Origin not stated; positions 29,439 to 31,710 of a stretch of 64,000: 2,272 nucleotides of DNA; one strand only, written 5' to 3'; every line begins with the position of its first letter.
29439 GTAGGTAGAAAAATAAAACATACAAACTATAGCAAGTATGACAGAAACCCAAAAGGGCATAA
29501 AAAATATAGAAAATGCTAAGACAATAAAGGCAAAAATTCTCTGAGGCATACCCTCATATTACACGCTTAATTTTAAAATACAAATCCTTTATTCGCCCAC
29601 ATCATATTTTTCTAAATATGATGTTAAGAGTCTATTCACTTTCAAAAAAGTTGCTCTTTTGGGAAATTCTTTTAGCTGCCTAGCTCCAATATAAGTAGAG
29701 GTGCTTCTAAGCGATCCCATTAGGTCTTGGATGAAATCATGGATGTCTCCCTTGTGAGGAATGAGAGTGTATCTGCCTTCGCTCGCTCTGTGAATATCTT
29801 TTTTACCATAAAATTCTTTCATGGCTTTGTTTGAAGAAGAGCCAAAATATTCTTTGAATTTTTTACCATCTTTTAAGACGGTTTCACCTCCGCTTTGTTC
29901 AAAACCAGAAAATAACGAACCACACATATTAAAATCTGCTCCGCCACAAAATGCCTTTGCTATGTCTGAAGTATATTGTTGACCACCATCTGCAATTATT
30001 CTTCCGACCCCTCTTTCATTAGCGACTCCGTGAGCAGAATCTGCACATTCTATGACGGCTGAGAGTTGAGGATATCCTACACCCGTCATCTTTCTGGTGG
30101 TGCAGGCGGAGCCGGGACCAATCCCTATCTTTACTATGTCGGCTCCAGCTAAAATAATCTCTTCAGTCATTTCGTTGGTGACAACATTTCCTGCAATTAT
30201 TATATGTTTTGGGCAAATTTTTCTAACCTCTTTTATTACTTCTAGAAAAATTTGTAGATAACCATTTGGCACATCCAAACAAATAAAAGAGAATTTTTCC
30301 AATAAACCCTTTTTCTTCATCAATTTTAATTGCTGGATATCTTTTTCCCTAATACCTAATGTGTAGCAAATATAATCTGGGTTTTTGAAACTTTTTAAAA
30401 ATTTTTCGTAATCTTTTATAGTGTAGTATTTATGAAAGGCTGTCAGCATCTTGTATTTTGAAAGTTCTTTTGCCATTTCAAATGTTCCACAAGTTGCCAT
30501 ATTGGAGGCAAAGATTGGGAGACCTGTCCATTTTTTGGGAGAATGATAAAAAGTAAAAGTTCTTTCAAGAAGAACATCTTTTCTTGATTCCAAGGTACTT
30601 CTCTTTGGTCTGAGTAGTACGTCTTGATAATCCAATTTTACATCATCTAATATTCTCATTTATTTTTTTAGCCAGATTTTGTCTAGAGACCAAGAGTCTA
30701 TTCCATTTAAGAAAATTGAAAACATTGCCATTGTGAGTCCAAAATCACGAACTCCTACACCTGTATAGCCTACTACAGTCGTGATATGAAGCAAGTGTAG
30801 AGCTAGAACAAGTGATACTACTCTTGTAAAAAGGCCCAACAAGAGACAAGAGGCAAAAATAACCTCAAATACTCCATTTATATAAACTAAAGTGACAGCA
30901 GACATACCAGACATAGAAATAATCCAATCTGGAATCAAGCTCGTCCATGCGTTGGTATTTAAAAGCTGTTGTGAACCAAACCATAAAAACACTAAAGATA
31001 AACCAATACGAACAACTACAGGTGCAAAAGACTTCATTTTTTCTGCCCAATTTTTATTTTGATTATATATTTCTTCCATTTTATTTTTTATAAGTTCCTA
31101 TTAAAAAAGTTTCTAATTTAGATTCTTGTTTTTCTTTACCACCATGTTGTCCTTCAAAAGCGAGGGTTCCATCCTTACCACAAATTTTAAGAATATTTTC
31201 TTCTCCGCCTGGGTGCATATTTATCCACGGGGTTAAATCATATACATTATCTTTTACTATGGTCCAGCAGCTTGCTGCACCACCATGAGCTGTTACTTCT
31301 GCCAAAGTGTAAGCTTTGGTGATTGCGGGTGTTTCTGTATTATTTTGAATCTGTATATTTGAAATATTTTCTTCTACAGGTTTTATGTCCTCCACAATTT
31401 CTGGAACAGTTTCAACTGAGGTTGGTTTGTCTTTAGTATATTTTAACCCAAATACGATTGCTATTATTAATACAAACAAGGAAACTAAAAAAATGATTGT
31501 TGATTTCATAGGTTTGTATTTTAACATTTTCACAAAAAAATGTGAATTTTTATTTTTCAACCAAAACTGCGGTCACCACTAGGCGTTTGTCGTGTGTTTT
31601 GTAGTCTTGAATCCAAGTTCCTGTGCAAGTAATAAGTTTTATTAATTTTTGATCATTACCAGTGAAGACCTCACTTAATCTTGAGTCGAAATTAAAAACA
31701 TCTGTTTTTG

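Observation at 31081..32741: Sortase operon with adjacent non-canonical (FPVTG) Cys-repeat substrate and a secreted cytochrome b5 protein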

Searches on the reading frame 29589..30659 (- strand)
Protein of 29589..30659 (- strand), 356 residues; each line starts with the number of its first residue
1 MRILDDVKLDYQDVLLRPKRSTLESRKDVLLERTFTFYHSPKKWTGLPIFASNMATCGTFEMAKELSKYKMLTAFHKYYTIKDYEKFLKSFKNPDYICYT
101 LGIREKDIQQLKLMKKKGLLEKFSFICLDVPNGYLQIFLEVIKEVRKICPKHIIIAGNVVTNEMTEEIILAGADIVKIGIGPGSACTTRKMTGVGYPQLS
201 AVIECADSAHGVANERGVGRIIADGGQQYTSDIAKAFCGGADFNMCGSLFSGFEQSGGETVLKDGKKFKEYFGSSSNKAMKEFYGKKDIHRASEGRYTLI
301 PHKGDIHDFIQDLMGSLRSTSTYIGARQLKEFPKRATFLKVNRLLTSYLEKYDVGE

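Call 3: search_protein_families(library=pfam, proteins=[window:29589-30659:-], max_evalue=0.1)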
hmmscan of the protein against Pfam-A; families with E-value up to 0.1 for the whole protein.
window:29589-30659:- (356 aa): 5 families
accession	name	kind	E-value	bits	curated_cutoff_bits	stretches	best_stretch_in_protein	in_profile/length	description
PF00478.31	IMPDH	-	2.2e-67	228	25.6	1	9-341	2-334/345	IMP dehydrogenase / GMP reductase domain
PF01070.24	FMN_dh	-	0.002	17.7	24.9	1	142-250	210-305/350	FMN-dependent dehydrogenase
PF01645.23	Glu_synthase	-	0.019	14.6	20.4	1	140-247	193-304/369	Conserved region in glutamate synthase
PF01081.25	Aldolase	-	0.068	13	27.8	0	139-176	47-84/196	KDPG and KHG aldolase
PF02310.24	B12-binding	-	0.071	13.4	32.1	0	122-180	51-112/121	B12 binding domain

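Call 4: search_protein_families(library=ncbifam, proteins=[window:29589-30659:-], max_evalue=0.1)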
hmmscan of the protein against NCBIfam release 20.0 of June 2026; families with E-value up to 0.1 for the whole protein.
window:29589-30659:- (356 aa): 20 families
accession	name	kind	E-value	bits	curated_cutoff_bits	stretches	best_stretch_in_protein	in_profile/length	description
NF003470.0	PRK05096.1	equivalog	1.9e-134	448.2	397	1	1-343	1-338/347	GMP reductase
TIGR01305.1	GMP_reduct_1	equivalog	1.4e-124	415.6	492.15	1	2-343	1-337/343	GMP reductase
NF003966.0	PRK05458.1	equivalog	8.9e-58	196.1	344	1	9-333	6-310/327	GMP reductase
TIGR01302.1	IMP_dehydrog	equivalog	6e-57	193.5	481.5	1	100-332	218-448/450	IMP dehydrogenase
NF005869.0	PRK07807.1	equivalog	2.2e-55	188.6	549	2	123-337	240-460/479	GuaB1 family IMP dehydrogenase-related protein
NF052358.1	GMPRedGuaB1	equivalog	1e-53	183.2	675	2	125-337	242-460/479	GMP reductase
TIGR01306.1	GMP_reduct_2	equivalog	5.5e-49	167.4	465.65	1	9-332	2-305/321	GMP reductase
TIGR01303.1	IMP_DH_rel_1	equivalog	7.4e-47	160.3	562.75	1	125-337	240-458/475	GuaB1 family IMP dehydrogenase-related protein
NF005311.0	PRK06843.1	equivalog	2.4e-42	145.3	779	1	126-342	169-388/404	inosine 5-monophosphate dehydrogenase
NF005493.0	PRK07107.1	equivalog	4.2e-34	117.9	585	1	124-341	256-478/502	IMP dehydrogenase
TIGR01304.1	IMP_DH_rel_2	equivalog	1.2e-14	54.3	342.1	1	154-333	188-359/365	GuaB3 family IMP dehydrogenase-related protein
NF003198.0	PRK04169.1-2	subfamily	0.0015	17.6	247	1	137-179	184-226/249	geranylgeranylglyceryl/heptaprenylglyceryl phosphate synthase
NF003202.0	PRK04169.1-6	equivalog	0.0034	16.9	353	1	137-179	192-234/254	phosphoglycerol geranylgeranyltransferase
NF004325.0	PRK05718.1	subfamily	0.0034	16.8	241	1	139-187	54-99/213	keto-hydroxyglutarate-aldolase/keto-deoxy-phosphogluconate aldolase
TIGR01768.1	GGGP-family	subfamily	0.0045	16.5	113.25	1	121-179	148-208/224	geranylgeranylglyceryl phosphate synthase family protein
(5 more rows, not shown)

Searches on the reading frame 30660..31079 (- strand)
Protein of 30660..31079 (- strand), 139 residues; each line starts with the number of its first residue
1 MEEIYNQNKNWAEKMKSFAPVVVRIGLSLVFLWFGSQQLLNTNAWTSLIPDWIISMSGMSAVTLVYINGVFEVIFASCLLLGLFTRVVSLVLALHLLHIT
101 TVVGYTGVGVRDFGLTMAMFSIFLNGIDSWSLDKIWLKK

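Call 3: search_protein_families(library=pfam, proteins=[window:30660-31079:-], max_evalue=0.1)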
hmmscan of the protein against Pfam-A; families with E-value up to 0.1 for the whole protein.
window:30660-31079:- (139 aa): 3 families
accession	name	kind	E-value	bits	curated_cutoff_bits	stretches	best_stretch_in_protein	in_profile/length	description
PF07681.17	DoxX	-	2.2e-09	38.2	23.6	1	21-103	3-83/85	DoxX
PF07291.16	MauE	-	0.0029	18.4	27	1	19-111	4-92/128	Methylamine utilisation protein MauE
PF04173.18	DoxD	-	0.0049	17.2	22.7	1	60-139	64-147/167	TQO small subunit DoxD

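Call 4: search_protein_families(library=ncbifam, proteins=[window:30660-31079:-], max_evalue=0.1)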
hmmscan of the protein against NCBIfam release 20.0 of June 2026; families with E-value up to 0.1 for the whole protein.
window:30660-31079:- (139 aa): 1 family
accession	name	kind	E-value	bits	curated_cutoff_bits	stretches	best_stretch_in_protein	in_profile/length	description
NF050144.1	matur_HvfX_fam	equivalog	0.00055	20.1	80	1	19-95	3-79/165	HvfX family Cu-binding RiPP maturation protein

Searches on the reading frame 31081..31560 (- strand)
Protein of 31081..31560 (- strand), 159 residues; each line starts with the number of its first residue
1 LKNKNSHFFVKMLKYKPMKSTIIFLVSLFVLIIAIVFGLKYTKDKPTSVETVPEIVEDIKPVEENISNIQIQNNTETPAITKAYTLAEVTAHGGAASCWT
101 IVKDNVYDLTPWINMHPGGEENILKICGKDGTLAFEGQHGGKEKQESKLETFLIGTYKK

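Call 3: search_protein_families(library=pfam, proteins=[window:31081-31560:-], max_evalue=0.1)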
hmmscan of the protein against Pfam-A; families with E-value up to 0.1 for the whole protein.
window:31081-31560:- (159 aa): 3 families
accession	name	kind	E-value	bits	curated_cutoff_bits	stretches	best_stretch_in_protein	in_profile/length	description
PF00173.33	Cyt-b5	-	4e-18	65.6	23.7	1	85-157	1-73/74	Cytochrome b5-like Heme/Steroid binding domain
PF11337.13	DUF3139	-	0.053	14.5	27.3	1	19-75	2-62/83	Protein of unknown function (DUF3139)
PF06480.20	FtsH_ext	-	0.071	13.8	25.5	1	26-82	5-55/103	FtsH Extracellular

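Call 4: search_protein_families(library=ncbifam, proteins=[window:31081-31560:-], max_evalue=0.1)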
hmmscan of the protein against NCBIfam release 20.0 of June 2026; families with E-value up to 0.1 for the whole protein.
window:31081-31560:- (159 aa): 0 families

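Call 41: find_homologous_proteins(query=window:31081-31509:-, max_evalue=0.00001)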
Query window:31081-31509:- (142 aa): 56 proteins with E <= 0.00001 among 80 candidates.
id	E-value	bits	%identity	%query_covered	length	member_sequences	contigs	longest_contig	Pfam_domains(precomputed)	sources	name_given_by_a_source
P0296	1.0e-88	312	100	100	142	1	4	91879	PF00173.34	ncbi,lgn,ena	-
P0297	2.2e-66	240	78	100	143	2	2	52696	PF00173.34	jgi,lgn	jgi:cytochrome b involved in lipid metabolism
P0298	3.9e-57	210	72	100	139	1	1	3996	PF00173.34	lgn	-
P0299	2.9e-28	116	61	54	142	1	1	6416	PF00173.34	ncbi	-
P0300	1.6e-26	111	51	73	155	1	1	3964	PF00173.34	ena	-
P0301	3.7e-26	110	50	73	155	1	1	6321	PF00173.34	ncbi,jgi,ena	ncbi:MAG: cytochrome b5 domain-containing protein [Minisyncoccia bacterium]|jgi:cytochrome b involve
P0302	5.2e-26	109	51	73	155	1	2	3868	PF00173.34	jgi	-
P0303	2.8e-25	107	43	96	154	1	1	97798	PF00173.34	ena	-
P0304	3.7e-25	106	48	80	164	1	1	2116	PF00173.34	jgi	jgi:predicted heme/steroid binding protein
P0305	4.6e-25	106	48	72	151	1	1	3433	PF00173.34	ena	-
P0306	5.2e-25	106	50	72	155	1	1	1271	PF00173.34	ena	-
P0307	7.2e-25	105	43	96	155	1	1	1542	PF00173.34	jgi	jgi:cytochrome b involved in lipid metabolism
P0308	1.6e-24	104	58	59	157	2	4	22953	PF00173.34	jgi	jgi:cytochrome b involved in lipid metabolism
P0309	1.7e-24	104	63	54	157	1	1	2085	PF00173.34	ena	-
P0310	2.2e-24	104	60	53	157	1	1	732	PF00173.34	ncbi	-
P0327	1.4e-23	101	50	71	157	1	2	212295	PF00173.34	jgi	jgi:cytochrome b involved in lipid metabolism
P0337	6.1e-23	99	61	54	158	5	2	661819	PF00173.34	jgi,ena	jgi:cytochrome b involved in lipid metabolism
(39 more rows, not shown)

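Call 42: find_encoding_contigs(protein=P0297, flank=4000, max_places=1)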
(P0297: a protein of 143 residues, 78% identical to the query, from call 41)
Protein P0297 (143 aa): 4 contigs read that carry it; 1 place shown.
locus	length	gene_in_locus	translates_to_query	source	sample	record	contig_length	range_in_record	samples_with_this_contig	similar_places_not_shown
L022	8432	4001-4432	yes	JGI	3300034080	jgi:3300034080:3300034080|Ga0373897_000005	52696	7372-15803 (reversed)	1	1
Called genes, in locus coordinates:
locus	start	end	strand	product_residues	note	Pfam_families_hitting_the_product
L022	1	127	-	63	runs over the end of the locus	-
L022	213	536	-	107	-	-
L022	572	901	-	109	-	-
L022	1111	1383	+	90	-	PF12961:DUF3850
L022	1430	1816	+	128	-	PF00903:Glyoxalase (weak), PF22677:Ble-like_N (weak)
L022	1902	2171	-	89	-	-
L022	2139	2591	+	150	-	-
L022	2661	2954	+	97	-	PF01035:DNA_binding_1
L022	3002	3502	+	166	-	PF03640:Lipoprotein_15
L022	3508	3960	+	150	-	-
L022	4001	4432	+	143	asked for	PF00173:Cyt-b5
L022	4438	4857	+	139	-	PF07681:DoxX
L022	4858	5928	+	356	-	PF00478:IMPDH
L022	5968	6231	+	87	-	-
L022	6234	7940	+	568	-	PF03717:PBP_dimer, PF00905:Transpeptidase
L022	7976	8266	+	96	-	-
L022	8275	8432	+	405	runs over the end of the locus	PF22694:CtpB_N-like, PF00595:PDZ, PF13180:PDZ_2, PF17820:PDZ_6, PF03572:Peptidase_S41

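Call 43: find_encoding_contigs(protein=P0303, flank=4000, max_places=1)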
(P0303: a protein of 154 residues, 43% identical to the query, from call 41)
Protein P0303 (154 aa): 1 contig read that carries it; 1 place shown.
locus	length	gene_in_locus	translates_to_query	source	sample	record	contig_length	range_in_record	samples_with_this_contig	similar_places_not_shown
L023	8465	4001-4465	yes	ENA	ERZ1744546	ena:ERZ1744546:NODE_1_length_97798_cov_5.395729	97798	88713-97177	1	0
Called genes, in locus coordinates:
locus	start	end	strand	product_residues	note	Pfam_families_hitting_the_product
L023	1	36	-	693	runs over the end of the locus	PF01751:Toprim, PF01131:Topoisom_bac, PF01396:Zn_ribbon_Top1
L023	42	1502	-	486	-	PF10805:DUF2730 (faint)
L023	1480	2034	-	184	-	PF09721:Exosortase_EpsH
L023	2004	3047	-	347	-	PF04312:DUF460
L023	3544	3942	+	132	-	-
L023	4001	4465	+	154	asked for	PF00173:Cyt-b5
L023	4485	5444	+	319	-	PF07884:VKOR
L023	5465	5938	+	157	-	PF08534:Redoxin, PF00578:AhpC-TSA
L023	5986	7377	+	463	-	PF00999:Na_H_Exchanger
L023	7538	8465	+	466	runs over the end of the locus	PF07728:AAA_5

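Call 44: find_encoding_contigs(protein=P0337, flank=4000, max_places=1)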
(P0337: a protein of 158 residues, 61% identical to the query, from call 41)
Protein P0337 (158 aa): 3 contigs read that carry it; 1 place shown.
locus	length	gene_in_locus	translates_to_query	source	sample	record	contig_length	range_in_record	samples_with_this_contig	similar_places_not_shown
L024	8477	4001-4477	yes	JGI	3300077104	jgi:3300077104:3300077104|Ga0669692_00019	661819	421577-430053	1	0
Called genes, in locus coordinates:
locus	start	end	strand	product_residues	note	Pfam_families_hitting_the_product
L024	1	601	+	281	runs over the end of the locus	PF00494:SQS_PSY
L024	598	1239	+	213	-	PF04240:Caroten_synth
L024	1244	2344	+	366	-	PF13506:Glyco_transf_21, PF00535:Glycos_transf_2, PF10111:Glyco_tranf_2_2, PF13641:Glyco_tranf_2_3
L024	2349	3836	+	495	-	PF01266:DAO (faint), PF01593:Amino_oxidase, PF13450:NAD_binding_8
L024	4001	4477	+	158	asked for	PF00173:Cyt-b5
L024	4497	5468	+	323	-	PF07884:VKOR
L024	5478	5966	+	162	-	PF08534:Redoxin, PF00578:AhpC-TSA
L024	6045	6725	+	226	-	PF12705:PDDEXK_1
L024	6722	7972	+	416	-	PF22807:TrAA12, PF07995:GSDH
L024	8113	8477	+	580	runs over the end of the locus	PF18915:DUF5667, PF00050:Kazal_1, PF07648:Kazal_2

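Call 45: find_encoding_contigs(protein=P0327, flank=4000, max_places=1)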
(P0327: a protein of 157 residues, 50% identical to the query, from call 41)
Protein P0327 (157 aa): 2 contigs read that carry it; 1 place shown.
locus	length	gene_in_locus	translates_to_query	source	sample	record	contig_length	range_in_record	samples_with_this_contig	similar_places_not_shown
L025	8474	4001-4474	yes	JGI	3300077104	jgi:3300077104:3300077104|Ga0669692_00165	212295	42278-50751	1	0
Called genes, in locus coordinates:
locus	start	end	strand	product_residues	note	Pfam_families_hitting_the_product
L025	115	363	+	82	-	PF15919:HicB_lk_antitox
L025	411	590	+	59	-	PF07927:HicA_toxin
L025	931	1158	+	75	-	PF00578:AhpC-TSA, PF08534:Redoxin (weak)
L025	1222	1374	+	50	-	-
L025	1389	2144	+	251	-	-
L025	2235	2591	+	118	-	-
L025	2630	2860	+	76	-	-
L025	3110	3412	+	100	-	PF03091:CutA1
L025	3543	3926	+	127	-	-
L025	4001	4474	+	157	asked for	PF00173:Cyt-b5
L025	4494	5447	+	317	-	PF07884:VKOR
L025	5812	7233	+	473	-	PF00999:Na_H_Exchanger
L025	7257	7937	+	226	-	PF12705:PDDEXK_1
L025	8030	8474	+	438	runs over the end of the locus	PF01555:N6_N4_Mtase (weak), PF01170:UPF0020 (faint)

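Call 48: find_related_loci(query=A3, collection=metagenome_contigs, flank=4000)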
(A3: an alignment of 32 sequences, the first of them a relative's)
Query A3 (142 aa) in metagenome_contigs; peptide patterns used: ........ (x = any residue, [..] = any of these).
91 stretches matched a pattern; 34 encode a relative of the query (tblastn E <= 1e-3); 34 distinct loci.
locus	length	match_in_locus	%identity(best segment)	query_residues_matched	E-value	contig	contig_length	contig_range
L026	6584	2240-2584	50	29-140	2e-33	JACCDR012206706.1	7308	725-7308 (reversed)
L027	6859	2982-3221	60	59-138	7e-30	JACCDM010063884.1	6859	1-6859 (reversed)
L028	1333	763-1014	58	59-142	1e-29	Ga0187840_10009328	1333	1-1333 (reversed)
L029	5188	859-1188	50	40-142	2e-29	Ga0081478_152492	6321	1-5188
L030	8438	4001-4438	43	6-142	4e-29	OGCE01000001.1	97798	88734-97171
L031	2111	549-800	58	59-142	4e-29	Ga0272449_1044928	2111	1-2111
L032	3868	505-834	51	40-142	4e-29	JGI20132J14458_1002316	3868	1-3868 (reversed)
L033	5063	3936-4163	62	67-142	7e-29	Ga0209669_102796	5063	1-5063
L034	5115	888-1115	62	67-142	7e-29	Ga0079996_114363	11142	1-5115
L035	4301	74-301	62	67-142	3e-28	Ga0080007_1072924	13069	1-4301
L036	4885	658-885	61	67-142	4e-28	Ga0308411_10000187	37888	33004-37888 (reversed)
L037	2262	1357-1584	61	67-142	5e-28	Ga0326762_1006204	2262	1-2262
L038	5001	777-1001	59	67-141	1e-27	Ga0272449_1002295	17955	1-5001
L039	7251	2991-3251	54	49-138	2e-27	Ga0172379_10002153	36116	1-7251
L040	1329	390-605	58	67-138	2e-27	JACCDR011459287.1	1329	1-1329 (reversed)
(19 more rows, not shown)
